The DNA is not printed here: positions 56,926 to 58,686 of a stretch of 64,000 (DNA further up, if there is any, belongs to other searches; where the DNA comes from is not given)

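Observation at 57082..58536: Noc-position ParB paralog carrying a ~280-aa low-complexity, partly acidic extension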

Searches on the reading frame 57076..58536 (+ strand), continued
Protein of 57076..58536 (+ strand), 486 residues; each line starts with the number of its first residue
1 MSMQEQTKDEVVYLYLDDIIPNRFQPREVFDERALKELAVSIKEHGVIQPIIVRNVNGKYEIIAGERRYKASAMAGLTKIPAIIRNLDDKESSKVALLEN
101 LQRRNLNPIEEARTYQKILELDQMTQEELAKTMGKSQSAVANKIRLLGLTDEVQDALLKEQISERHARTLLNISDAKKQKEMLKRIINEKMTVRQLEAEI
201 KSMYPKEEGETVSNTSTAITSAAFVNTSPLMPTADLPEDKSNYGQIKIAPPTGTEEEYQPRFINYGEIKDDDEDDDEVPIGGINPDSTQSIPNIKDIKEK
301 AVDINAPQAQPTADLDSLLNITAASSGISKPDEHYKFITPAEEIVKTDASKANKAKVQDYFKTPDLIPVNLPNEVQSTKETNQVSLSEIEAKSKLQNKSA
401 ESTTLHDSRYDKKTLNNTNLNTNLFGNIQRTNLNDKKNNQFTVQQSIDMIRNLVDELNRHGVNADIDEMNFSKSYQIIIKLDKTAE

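Call 12: search_solved_structures(query=window:57076-58536:+, max_evalue=1e-10, show_alignments=2)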
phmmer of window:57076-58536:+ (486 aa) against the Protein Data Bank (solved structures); distinct sequences matched with E-value up to 1e-10: 13.
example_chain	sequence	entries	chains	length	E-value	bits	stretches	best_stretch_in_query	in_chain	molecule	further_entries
7nfu_A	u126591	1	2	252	3e-62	214.6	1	4-203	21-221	Nucleoid occlusion protein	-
7ng0_A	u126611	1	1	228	9.1e-62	213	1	9-203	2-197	Nucleoid occlusion protein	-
7ol9_A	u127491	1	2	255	3.1e-53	184.9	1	5-204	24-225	Nucleoid occlusion protein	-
4umk_A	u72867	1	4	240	6.1e-52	180.7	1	9-198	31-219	PROBABLE CHROMOSOME-PARTITIONING PROTEIN PARB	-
1vz0_A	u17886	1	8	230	1.4e-48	169.6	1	7-210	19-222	Chromosome-partitioning protein Spo0J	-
6sdk_A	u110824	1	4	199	2.2e-47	165.7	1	14-202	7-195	Stage 0 sporulation protein J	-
7bnk_A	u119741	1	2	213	3.9e-43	151.7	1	11-201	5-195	ParB family protein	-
7o0n_A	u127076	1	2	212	3e-42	148.7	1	11-201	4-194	ParB family protein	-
7bnr_A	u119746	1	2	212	3.1e-42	148.7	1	11-201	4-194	ParB family protein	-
6t1f_A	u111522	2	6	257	1.5e-38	136.6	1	22-201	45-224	Chromosome-partitioning protein ParB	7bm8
6y93_A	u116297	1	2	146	2.2e-24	89.9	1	91-205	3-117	Nucleoid occlusion protein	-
6s6h_A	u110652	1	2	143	1.2e-17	67.7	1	94-201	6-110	Chromosome-partitioning protein ParB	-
8qa8_A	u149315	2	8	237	7.8e-14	55.1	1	16-163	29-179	Transcriptional repressor protein KorB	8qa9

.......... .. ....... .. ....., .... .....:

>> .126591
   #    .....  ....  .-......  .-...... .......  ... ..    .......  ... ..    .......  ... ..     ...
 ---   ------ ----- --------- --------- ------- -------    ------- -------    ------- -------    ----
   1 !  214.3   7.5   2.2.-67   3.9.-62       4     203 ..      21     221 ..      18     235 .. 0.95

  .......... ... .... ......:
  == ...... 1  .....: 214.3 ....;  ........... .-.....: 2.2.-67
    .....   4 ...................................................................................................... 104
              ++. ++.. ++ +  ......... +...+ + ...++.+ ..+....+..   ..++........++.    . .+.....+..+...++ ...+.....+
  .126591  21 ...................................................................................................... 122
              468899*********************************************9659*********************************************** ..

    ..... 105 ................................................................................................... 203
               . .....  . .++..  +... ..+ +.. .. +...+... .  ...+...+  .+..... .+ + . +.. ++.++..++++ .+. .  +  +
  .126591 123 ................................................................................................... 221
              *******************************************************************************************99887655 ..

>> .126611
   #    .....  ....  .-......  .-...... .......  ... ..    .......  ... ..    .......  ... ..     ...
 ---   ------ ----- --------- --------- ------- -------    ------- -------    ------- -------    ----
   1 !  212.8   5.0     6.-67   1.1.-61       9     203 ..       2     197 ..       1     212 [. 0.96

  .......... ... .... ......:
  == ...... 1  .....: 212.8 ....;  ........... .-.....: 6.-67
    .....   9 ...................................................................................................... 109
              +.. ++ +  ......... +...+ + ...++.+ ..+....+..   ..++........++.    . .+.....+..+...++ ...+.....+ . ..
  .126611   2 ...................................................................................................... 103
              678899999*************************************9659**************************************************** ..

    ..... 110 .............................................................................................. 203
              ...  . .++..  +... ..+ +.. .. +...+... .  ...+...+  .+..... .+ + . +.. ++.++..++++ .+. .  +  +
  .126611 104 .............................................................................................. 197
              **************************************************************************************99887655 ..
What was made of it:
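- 57388..57684 (+): HTH DNA-binding domain (residues 105-203) with Noc-type specificity residues Q137, K143, R165. G148 occupies the second, dispensable Lys position. Alignment to G. thermoleovorans Noc (call 12).
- On Noc (nucleoid occlusion protein, TIGR04285): The protein starts about 20 residues into the canonical sequence (call 12).
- PDB sequence hits: Noc 7NFU 214.6 bits, ahead of ParB at 181 and 170 (call 12).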

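Call 36: predict_structure(alignment_id=A2)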
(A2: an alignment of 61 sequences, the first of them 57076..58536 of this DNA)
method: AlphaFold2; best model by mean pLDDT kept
length: 486 residues; sequences in the alignment: 61
mean_pLDDT: 65.1   pTM: 0.38
mean pLDDT of the five models: 65.1, 63.3, 62.2, 59.7, 57.1
residues with pLDDT >= 90: 5; 70-90: 230; 50-70: 96; < 50: 155
segments of 3 or more residues with pLDDT < 50: 1-6, 208-221, 223-234, 248-259, 261-284, 287-289, 324-335, 353-356, 370-372, 374-384, 394-437
pLDDT, mean of each block of 10 residues (from residue 1): 46 85 67 82 82 84 84 85 83 80 78 86 76 83 86 86 87 86 88 86 63 37 48 49 50 43 44 40 46 66 56 57 41 52 66 52 55 44 50 44 34 37 41 48 85 87 83 85 66
secondary structure, 60 per line:
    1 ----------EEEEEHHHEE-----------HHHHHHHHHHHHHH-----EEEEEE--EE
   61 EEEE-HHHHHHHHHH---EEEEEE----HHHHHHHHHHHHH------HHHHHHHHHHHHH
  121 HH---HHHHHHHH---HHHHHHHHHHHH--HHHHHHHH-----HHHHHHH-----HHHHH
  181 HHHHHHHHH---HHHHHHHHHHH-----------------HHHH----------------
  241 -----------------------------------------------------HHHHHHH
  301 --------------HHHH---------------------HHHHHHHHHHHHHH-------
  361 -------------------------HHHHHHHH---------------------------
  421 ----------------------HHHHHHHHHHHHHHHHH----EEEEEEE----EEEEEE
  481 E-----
elements in order: E11-15 H32-45 E51-56 E59-64 H66-75 E79-84 H89-101 H108-122 H126-133 H137-148 H151-158 H164-170 H176-189 H193-203 H221-224 H294-300 H315-318 H340-353 H386-393 H443-459 E464-470 E475-481
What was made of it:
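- Checked: The last ~40 residues fold confidently as a helix plus a beta-hairpin, pLDDT ~85 (call 36).
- AlphaFold gives only weak local helices (call 36).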

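Call 62: fold_search(model_id=the predicted structure, library=pdb)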
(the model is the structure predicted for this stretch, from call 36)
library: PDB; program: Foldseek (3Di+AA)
matches with E <= 10: 176; with E <= 0.001: 45
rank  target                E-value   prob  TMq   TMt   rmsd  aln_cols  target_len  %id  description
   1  7nfu_B                1.8e-21  1.00  0.37  0.77   3.9       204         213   51  Crystal structure of C-terminally truncated Geobacillus thermoleovorans nucleoid occlusion protein Noc (released 2021-02-17)
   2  7nfu_A                3.7e-21  1.00  0.37  0.75   3.5       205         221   52  Crystal structure of C-terminally truncated Geobacillus thermoleovorans nucleoid occlusion protein Noc (released 2021-02-17)
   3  7ng0                  1.9e-20  1.00  0.22  0.51  13.1       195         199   54  Crystal structure of N- and C-terminally truncated Geobacillus thermoleovorans nucleoid occlusion protein Noc (released 2021-02-17)
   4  7ol9_B                8.5e-20  1.00  0.21  0.49  14.0       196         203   47  Crystal structure of C-terminally truncated Bacillus subtilis nucleoid occlusion protein (Noc) complexed to the Noc-bi (released 2022-03-09)
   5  7ol9_A                8.1e-19  1.00  0.20  0.49  13.5       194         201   47  Crystal structure of C-terminally truncated Bacillus subtilis nucleoid occlusion protein (Noc) complexed to the Noc-bi (released 2022-03-09)
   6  6sdk_B                2.5e-18  1.00  0.21  0.49  13.2       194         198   43  Crystal structure of bacterial ParB dimer bound to CDP (released 2019-10-23)
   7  7bnk_A                2.6e-18  1.00  0.21  0.50  13.1       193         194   41  Crystal structure of ParB from Myxococcus xanthus bound to CDP and Monothiophosphate (released 2021-09-08)
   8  6sdk_A                2.9e-18  1.00  0.21  0.49  13.0       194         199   43  Crystal structure of bacterial ParB dimer bound to CDP (released 2019-10-23)
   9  7bnr_A                4.4e-18  1.00  0.21  0.50  13.0       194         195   41  Crystal structure of a ParB Q52A mutant from Myxococcus xanthus bound to CTPyS (released 2021-09-08)
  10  7bnk_B                5.9e-18  1.00  0.21  0.50  13.1       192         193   42  Crystal structure of ParB from Myxococcus xanthus bound to CDP and Monothiophosphate (released 2021-09-08)
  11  7bnr_B                1.0e-17  1.00  0.21  0.50  12.9       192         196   41  Crystal structure of a ParB Q52A mutant from Myxococcus xanthus bound to CTPyS (released 2021-09-08)
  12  7o0n_A                1.0e-17  1.00  0.21  0.50  13.0       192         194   41  Crystal structure of a ParB E93A mutant from Myxococcus xanthus bound to CDP and monothiophosphate (released 2021-09-15)
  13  1vz0_E                1.2e-17  1.00  0.34  0.83  11.8       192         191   48  Chromosome segregation protein Spo0J from Thermus thermophilus (released 2004-07-19)
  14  1vz0_C                4.0e-17  1.00  0.33  0.82  11.9       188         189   49  Chromosome segregation protein Spo0J from Thermus thermophilus (released 2004-07-19)
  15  1vz0_F                4.5e-17  1.00  0.33  0.82  11.9       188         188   49  Chromosome segregation protein Spo0J from Thermus thermophilus (released 2004-07-19)
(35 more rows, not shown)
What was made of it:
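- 57109..57381 (+): ParB N-terminal CTPase domain (residues 12-102). GERR (65-68) and ENLQR (99-103) are invariant. Foldseek and PDB top hit is Noc 7NFU (calls 12, 62).
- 57388..57684 (+): Superposes on the Noc-NBS complex 6Y93 at 1.0-1.6 A (call 62).
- Foldseek top hit is 7NFU at E 1.8e-21, and the DBD superposes on 6Y93 at rmsd 1.0-1.6 A (call 62).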

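Call 63: list_cluster_members(proteins=[P0001, P0009, P0014, P0058, P0078, P0108, P0118])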
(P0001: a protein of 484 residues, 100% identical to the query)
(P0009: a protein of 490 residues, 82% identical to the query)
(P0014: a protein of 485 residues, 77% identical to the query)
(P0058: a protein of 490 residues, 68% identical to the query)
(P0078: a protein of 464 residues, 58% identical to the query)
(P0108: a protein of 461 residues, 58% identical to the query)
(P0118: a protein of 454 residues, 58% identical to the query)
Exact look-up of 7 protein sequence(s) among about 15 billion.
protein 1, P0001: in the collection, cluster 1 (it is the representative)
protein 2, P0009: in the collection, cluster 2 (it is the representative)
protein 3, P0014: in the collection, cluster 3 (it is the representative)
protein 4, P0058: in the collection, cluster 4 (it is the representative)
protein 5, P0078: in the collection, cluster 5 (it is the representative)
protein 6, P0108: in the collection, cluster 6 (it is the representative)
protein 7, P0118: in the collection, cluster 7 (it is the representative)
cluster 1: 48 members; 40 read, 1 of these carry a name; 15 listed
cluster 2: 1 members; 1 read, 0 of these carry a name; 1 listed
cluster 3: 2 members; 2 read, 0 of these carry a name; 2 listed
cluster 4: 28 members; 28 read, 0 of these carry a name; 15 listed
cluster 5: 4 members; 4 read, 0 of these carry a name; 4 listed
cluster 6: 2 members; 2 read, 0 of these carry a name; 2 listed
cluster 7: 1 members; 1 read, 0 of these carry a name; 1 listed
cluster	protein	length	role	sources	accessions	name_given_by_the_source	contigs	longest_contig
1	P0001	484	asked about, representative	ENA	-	-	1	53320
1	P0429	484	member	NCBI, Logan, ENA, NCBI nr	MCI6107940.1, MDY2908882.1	MAG: ParB/RepB/Spo0J family partition protein [Candidatus Faecimonas sp.] | ParB/RepB/Spo0J family partition protein [Mycoplasmatota bacterium]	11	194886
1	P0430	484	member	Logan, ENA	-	-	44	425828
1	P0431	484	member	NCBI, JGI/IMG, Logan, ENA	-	-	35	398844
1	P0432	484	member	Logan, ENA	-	-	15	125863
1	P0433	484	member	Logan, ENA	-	-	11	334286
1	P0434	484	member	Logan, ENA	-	-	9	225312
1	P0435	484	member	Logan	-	-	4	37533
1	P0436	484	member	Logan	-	-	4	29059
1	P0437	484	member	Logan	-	-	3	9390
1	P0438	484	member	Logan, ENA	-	-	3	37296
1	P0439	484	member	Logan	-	-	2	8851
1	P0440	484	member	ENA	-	-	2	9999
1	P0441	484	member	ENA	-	-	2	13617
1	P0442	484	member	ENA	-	-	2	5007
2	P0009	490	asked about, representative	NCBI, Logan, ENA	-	-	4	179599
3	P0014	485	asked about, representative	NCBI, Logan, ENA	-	-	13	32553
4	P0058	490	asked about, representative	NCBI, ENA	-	-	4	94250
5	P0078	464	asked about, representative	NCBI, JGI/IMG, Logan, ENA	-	-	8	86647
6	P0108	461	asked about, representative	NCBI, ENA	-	-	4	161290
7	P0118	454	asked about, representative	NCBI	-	-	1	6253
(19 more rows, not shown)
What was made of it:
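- On Noc (nucleoid occlusion protein, TIGR04285): NCBI names cluster members 'ParB/RepB/Spo0J family partition protein' (call 63).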

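Call 79: find_encoding_contigs(protein=P0120, flank=10000, max_places=1)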
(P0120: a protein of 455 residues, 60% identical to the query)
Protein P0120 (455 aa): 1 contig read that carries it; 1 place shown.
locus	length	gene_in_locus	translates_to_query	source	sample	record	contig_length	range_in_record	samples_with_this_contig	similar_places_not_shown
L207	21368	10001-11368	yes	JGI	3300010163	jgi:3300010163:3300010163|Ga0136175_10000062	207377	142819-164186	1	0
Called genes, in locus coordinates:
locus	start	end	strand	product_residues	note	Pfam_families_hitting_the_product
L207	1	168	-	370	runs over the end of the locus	PF02463:SMC_N, PF13175:AAA_15 (weak), PF13476:AAA_23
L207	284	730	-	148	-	PF06338:ComK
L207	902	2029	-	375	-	PF00712:DNA_pol3_beta, PF02767:DNA_pol3_beta_2 (weak), PF00712:DNA_pol3_beta (weak), PF02767:DNA_pol3_beta_2, PF02768:DNA_pol3_beta_3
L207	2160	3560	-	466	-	PF11638:DnaA_N, PF01695:IstB_IS21, PF00308:Bac_DnaA, PF00004:AAA (weak), PF13401:AAA_22 (faint), PF08299:Bac_DnaA_C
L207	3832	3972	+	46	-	-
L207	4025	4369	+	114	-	PF00825:Ribonuclease_P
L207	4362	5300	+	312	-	PF02096:60KD_IMP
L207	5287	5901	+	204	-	PF13083:KH_KhpA-B (faint), PF01424:R3H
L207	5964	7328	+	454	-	PF10396:TrmE_N, PF12631:MnmE_helical, PF03193:RsgA_GTPase (faint), PF00009:GTP_EFTU (faint), PF00350:Dynamin_N (faint), PF01926:MMR_HSR1, PF02421:FeoB_N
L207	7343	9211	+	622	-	PF00890:FAD_binding_2 (faint), PF01134:GIDA, PF07992:Pyr_redox_2 (faint), PF12831:FAD_oxidored (faint), PF21680:GIDA_C_1st, PF13932:SAM_GIDA_C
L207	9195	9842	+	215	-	PF02527:GidB, PF13847:Methyltransf_31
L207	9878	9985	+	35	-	-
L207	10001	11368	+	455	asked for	PF02195:ParB_N, PF17762:HTH_ParB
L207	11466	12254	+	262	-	PF00142:Fer4_NifH, PF01656:CbiA, PF02374:ArsA_ATPase, PF06564:CBP_BcsQ (faint), PF09140:MipZ, PF10609:ParA, PF13614:AAA_31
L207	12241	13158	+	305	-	PF02195:ParB_N, PF17762:HTH_ParB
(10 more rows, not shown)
